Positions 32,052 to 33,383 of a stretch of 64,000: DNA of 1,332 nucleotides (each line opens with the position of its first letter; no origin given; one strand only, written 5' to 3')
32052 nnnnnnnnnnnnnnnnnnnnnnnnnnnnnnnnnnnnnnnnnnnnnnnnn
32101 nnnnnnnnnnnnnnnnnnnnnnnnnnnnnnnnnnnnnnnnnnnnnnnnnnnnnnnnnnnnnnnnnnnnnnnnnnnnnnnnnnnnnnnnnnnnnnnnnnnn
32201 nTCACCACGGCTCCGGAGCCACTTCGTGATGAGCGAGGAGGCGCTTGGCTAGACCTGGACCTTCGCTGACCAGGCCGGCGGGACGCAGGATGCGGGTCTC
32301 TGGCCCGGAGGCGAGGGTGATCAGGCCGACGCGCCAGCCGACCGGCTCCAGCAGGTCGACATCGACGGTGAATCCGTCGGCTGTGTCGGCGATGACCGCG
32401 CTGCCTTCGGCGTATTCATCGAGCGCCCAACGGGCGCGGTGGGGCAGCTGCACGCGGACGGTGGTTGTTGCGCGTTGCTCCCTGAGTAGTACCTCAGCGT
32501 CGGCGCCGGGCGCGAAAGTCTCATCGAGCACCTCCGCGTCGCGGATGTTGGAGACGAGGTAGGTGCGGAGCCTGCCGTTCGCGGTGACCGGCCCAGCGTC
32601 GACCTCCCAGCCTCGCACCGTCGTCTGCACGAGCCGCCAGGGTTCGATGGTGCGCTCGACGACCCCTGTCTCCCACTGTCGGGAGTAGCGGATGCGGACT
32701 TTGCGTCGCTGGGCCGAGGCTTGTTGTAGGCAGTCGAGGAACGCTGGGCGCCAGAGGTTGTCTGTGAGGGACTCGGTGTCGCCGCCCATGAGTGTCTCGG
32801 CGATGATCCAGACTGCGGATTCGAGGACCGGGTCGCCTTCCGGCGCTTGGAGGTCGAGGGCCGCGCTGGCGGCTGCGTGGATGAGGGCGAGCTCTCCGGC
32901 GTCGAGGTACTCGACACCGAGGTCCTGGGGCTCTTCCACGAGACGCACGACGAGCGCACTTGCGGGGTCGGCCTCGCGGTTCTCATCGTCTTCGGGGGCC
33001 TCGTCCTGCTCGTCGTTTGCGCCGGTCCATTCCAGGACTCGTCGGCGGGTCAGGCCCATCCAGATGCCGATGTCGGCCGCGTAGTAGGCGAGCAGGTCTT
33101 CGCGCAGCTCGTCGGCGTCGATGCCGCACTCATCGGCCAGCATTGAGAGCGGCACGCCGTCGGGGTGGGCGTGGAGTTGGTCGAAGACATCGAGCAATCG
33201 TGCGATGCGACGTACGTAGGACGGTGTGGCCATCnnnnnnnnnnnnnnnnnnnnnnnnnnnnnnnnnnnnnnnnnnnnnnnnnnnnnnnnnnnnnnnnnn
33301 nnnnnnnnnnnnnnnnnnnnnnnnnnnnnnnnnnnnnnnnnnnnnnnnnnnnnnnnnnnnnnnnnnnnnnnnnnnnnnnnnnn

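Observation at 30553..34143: Translationally coupled PafB-like/PafC-like WYL pair plus NERD-SF1 helicase on a mobile island: candidate uncharacterised sensor-effector (anti-phage or DNA-damage) system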

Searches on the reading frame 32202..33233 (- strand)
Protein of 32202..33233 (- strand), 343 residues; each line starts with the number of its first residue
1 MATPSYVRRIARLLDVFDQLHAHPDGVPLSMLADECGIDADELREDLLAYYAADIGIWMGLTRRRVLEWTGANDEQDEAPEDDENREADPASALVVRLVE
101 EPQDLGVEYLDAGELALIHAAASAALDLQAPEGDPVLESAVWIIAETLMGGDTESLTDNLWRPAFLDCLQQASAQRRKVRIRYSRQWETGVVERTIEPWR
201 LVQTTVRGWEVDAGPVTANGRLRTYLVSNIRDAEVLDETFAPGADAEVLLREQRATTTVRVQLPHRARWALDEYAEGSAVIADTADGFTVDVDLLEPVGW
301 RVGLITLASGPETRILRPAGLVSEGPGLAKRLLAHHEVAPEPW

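Call 3: search_protein_families(library=pfam, proteins=[window:32202-33233:-], max_evalue=0.01)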
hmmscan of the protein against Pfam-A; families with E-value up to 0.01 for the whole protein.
window:32202-33233:- (343 aa): 1 family
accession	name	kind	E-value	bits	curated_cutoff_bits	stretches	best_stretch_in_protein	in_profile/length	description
PF13280.12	WYL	-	7.3e-09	36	21.8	1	166-235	3-70/70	WYL domain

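Call 4: search_protein_families(library=padloc, proteins=[window:32202-33233:-], max_evalue=0.01)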
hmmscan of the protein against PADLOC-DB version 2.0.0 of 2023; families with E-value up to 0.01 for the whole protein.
window:32202-33233:- (343 aa): 4 families
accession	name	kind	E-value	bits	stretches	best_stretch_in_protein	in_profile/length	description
PDLC01652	WYL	-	4.1e-13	48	1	161-324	15-153/162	"CAS-I,CAS-II,CAS-III,CAS-IV,CAS-V,CAS-VI; associated_signaling"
PDLC01457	WYL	-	8.4e-08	30.1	1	164-278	125-207/229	"CAS-I,CAS-II,CAS-III,CAS-IV,CAS-V,CAS-VI; associated_signaling"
PDLC01766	Cas3c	-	1.5e-06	24.7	1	165-251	136-224/1009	-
PDLC02317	AbiEii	-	0.0028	14.7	1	157-246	303-385/396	AbiEii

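Call 5: search_protein_families(library=ncbifam, proteins=[window:32202-33233:-], max_evalue=0.01)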
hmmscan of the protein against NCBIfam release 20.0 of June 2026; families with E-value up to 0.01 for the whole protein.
window:32202-33233:- (343 aa): 0 families

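Call 30: search_solved_structures(query=window:32202-33233:-, max_evalue=0.01, show_alignments=1)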
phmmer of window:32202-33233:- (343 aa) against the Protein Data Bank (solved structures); distinct sequences matched with E-value up to 0.01: 0.

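Call 35: find_homologous_proteins(query=window:32202-33233:-, max_evalue=0.00001)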
Query window:32202-33233:- (343 aa): 196 proteins with E <= 0.00001 among 8000 candidates; the best 120 are listed.
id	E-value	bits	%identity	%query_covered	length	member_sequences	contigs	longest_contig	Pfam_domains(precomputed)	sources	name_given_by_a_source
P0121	4.4e-223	758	100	100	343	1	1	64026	PF13280.13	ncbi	ncbi:MAG: WYL domain-containing protein [Nocardioidaceae bacterium]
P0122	3.7e-162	557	75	100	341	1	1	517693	-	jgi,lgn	jgi:predicted DNA-binding transcriptional regulator YafY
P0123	4.7e-162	557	76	100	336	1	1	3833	PF13280.13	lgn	-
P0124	1.3e-161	556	75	100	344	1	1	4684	PF13280.13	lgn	-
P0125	2.1e-161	555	77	98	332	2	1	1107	PF13280.13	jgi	-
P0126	2.8e-161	555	76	97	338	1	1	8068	PF13280.13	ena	-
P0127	3.5e-161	554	78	98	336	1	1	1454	PF13280.13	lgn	-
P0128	2.4e-159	548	75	100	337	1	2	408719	PF13280.13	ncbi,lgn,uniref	ncbi:WYL domain-containing protein [Nocardioides dubius]|uniref:WYL domain-containing protein n=1 Ta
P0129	2.7e-159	548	76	100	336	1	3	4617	PF13280.13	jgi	jgi:predicted DNA-binding transcriptional regulator YafY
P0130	1.3e-158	546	75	100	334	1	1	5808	PF13280.13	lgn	-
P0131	2.1e-158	545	76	98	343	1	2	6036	PF13280.13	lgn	-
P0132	3.6e-158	544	78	100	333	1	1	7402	PF13280.13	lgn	-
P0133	7.5e-157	540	76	98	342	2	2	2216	PF13280.13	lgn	-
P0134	1.2e-156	539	74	100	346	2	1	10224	PF13280.13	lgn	-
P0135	1.3e-155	536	74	98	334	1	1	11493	PF13280.13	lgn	-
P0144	7.9e-122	425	61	98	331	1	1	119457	PF13280.13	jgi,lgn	jgi:proteasome accessory factor C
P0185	3.8e-78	281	50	97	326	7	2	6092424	PF13280.13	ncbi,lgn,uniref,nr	ncbi:WYL domain-containing protein [Pimelobacter simplex]|uniref:WYL domain-containing protein n=1 T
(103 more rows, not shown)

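Call 36: find_encoding_contigs(protein=P0185, flank=10000, max_places=1)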
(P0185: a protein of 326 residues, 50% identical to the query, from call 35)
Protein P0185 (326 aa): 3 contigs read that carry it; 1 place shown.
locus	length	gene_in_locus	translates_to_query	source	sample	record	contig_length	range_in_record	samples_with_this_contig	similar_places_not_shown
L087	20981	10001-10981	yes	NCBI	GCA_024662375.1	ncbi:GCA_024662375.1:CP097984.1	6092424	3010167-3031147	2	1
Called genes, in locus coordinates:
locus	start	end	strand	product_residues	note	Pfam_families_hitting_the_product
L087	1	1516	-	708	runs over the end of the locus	-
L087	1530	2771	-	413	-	-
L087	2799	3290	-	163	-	PF00578:AhpC-TSA, PF05988:DUF899 (weak), PF08534:Redoxin, PF13911:AhpC-TSA_2 (weak)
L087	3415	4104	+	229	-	PF01891:CbiM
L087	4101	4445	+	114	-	PF13190:PDGLE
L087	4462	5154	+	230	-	PF02361:CbiQ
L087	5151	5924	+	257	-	PF00005:ABC_tran, PF02463:SMC_N (weak), PF13304:AAA_21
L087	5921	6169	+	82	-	PF12277:DUF3618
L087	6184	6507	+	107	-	PF00166:Cpn10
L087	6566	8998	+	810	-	PF01804:Penicil_amidase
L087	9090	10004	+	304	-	PF13280:WYL, PF25583:WCX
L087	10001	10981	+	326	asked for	PF13280:WYL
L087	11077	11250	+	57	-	-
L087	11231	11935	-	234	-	PF13185:GAF_2, PF01590:GAF, PF03861:ANTAR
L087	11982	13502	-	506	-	PF00069:Pkinase, PF07714:PK_Tyr_Ser-Thr, PF01636:APH (weak)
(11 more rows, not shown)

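Call 37: find_encoding_contigs(protein=P0144, flank=10000, max_places=1)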
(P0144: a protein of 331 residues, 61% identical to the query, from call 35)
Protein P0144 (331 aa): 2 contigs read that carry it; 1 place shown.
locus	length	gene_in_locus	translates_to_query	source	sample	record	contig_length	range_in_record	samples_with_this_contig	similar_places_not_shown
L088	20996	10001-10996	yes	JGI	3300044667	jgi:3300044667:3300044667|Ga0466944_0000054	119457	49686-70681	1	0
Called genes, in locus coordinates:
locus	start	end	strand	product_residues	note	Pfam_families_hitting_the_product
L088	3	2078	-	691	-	-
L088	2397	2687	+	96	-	PF19607:DUF6112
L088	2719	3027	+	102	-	PF19607:DUF6112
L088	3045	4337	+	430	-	-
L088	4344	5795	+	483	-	-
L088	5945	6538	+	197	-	-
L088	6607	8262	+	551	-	PF08378:NERD, PF13538:UvrD_C_2 (faint)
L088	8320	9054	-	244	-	-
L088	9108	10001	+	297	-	PF13280:WYL (weak), PF25583:WCX (weak)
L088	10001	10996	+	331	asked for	PF13280:WYL (weak)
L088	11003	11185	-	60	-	-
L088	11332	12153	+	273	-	-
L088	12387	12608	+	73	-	PF09720:Unstab_antitox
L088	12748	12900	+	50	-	-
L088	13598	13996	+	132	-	-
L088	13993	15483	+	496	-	-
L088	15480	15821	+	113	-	PF03083:MtN3_slv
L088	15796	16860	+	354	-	PF08401:ArdcN (weak)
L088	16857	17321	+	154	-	-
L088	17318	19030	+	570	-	PF02534:T4SS-DNA_transf, PF10412:TrwB_AAD_bind, PF12696:TraG-D_C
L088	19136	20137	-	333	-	PF18737:HEPN_MAE_28990 (weak), PF18735:HEPN_RiboL-PSP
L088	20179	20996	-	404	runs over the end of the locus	PF03235:GmrSD_N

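Call 38: find_encoding_contigs(protein=P0122, flank=10000, max_places=1)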
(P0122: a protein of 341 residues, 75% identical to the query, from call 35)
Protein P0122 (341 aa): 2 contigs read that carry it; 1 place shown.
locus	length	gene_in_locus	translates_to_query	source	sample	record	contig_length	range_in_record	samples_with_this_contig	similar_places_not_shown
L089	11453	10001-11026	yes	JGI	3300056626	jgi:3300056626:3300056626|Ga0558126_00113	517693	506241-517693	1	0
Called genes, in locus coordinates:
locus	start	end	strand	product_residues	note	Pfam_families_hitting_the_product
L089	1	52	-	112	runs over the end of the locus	-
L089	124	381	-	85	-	-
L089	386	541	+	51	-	-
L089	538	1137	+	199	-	PF13470:PIN_3 (weak)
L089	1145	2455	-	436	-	-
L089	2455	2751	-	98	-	-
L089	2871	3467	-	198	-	-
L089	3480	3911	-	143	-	PF00436:SSB (weak)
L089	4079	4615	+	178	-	-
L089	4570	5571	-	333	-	-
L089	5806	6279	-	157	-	-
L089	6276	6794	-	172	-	-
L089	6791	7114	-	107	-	-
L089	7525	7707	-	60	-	-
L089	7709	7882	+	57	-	-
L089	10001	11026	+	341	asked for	-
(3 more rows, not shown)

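Call 41: search_solved_structures(query=A3, max_evalue=1, show_alignments=1)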
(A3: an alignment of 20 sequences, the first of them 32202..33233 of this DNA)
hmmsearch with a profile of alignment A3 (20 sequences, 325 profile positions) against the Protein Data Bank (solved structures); distinct sequences matched with E-value up to 1: 5.
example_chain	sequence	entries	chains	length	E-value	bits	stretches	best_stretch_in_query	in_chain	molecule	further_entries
6sj9_A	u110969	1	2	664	2e-05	27.1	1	135-311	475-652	Proteasome accessory factor B/C (PafBC)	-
7p5x_AX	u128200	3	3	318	0.0014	21.1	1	99-319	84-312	PafC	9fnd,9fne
7t8k_A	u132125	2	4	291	0.015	17.7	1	144-220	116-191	BrxR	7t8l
2xrn_A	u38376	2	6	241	0.2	14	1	7-44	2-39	HTH-TYPE TRANSCRIPTIONAL REGULATOR TTGV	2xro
4mpz_A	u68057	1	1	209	0.72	12.2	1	23-76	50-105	Sas-4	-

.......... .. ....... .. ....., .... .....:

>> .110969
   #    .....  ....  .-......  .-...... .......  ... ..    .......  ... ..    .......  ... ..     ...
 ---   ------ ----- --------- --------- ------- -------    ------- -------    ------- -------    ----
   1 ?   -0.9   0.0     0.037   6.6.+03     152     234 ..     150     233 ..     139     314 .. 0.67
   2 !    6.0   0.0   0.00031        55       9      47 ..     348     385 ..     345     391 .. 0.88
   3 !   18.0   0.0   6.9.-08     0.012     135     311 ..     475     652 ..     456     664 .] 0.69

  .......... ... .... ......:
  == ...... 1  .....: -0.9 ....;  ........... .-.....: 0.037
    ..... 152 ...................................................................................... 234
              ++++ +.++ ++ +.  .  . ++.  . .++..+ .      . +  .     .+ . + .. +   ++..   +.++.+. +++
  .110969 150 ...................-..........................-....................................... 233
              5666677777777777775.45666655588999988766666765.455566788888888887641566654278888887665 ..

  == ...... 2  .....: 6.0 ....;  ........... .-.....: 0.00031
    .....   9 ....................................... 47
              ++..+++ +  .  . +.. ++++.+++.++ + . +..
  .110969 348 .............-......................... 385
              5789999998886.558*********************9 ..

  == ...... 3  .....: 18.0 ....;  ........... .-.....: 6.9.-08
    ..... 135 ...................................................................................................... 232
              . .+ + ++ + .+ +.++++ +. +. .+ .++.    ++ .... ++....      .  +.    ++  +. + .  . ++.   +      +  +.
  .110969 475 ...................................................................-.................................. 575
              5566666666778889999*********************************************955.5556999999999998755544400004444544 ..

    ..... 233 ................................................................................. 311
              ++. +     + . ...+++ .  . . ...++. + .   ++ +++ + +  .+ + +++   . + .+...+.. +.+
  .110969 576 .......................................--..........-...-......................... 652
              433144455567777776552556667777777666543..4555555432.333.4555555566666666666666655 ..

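Call 53: find_related_loci(query=A3, collection=metagenome_contigs, flank=8000)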
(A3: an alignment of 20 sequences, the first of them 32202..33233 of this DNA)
Query A3 (343 aa) in metagenome_contigs; peptide patterns used: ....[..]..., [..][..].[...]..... (x = any residue, [..] = any of these).
265 stretches matched a pattern; 105 encode a relative of the query (tblastn E <= 1e-3); the best 80 are kept; 80 distinct loci.
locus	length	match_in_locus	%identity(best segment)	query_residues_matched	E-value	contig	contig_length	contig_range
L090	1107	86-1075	77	1-337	2e-175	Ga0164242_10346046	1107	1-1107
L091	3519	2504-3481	66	1-336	2e-141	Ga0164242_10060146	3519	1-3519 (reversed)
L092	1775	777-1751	62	1-336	9e-136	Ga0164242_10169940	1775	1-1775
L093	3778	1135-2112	59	1-336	1e-124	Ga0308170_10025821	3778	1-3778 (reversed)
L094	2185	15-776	76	83-336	9e-123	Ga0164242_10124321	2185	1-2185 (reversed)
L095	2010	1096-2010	59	2-316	1e-117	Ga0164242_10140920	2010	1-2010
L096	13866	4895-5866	54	1-340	1e-94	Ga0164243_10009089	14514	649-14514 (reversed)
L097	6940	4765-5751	50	1-342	4e-84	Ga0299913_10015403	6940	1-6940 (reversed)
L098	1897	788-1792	49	2-336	3e-88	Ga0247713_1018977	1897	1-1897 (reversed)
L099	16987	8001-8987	50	1-338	8e-83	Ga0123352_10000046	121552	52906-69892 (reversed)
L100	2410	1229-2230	50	2-336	9e-85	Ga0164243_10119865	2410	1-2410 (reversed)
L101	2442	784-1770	50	3-336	9e-84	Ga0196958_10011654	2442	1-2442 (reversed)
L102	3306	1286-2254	48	4-336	2e-81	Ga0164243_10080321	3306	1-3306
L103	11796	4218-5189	49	1-336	2e-79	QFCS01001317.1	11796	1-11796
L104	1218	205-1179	48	1-336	1e-84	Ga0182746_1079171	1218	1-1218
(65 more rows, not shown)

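Call 65: search_protein_families(library=pfam, proteins=[L093:2419-3234:+, L088:11332-12153:+, L088:8320-9054:-], max_evalue=1)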
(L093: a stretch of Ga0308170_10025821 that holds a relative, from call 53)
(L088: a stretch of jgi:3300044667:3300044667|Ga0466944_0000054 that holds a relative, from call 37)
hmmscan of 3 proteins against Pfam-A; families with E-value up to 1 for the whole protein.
L093:2419-3234:+ (272 aa): 3 families
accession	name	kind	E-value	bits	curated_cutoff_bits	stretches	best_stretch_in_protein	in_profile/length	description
PF13828.11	DUF4190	-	9.7e-06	25.7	35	1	24-92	1-61/62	Domain of unknown function (DUF4190)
PF07695.17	7TMR-DISM_7TM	-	0.076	13.4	29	1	17-93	96-172/205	7TM diverse intracellular signalling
PF18949.5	DUF5693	-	0.37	9.7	29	1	18-91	313-386/609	Family of unknown function (DUF5693)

L088:11332-12153:+ (273 aa): 5 families
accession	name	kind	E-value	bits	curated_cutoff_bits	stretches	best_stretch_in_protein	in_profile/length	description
PF23928.1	DUF7266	-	0.00036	20.7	27.6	1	80-201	14-132/145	Family of unknown function (DUF7266)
PF13828.11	DUF4190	-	0.00048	20.3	35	1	24-92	1-61/62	Domain of unknown function (DUF4190)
PF05767.17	Pox_A14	-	0.15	12.6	27.7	1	34-101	4-72/93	Poxvirus virion envelope protein A14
PF11992.13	TgpA_N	-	0.23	10.9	30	1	25-93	103-177/333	TgpA N-terminal domain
PF18949.5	DUF5693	-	0.41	9.5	29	1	12-91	307-386/609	Family of unknown function (DUF5693)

L088:8320-9054:- (244 aa): 2 families
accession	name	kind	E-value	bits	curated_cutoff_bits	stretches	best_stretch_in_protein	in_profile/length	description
PF06864.17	PAP_PilO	-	0.11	11.8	26.7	1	76-116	171-211/419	Pilin accessory protein (PilO)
PF04874.19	Mak16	-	0.52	11.4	23.5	0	101-123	3-25/100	Mak16 protein C-terminal region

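Call 84: search_protein_families(library=ncbifam, proteins=[L088:8323-8964:-, L093:2419-3234:+], max_evalue=0.01)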
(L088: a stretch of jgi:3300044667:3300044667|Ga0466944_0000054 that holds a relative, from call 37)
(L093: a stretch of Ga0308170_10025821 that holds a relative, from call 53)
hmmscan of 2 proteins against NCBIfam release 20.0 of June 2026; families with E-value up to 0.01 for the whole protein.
L088:8323-8964:- (214 aa): 0 families

L093:2419-3234:+ (272 aa): 0 families

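Call 87: search_protein_families(library=phrogs, proteins=[window:32202-33233:-, L088:8323-8964:-, L093:2419-3234:+], max_evalue=0.001)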
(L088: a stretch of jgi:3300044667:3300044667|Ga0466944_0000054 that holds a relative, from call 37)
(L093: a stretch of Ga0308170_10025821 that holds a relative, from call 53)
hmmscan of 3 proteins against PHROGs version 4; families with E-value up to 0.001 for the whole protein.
window:32202-33233:- (343 aa): 0 families

L088:8323-8964:- (214 aa): 0 families

L093:2419-3234:+ (272 aa): 3 families
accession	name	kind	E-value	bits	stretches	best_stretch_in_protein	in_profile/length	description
phrog_11491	-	unknown function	5.6e-13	50.4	1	24-126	9-106/198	-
phrog_32775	-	unknown function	3e-10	41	1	24-125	10-110/283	-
phrog_806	-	unknown function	1.3e-09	39.3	1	87-253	8-166/187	-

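Call 98: search_protein_families(library=padloc, proteins=[L088:8323-8964:-, L093:2419-3234:+], max_evalue=0.001)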
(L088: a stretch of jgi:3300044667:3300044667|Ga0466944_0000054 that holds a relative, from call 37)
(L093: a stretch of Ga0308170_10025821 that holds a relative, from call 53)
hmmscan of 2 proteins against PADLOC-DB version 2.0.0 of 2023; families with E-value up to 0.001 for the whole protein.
L088:8323-8964:- (214 aa): 0 families

L093:2419-3234:+ (272 aa): 0 families
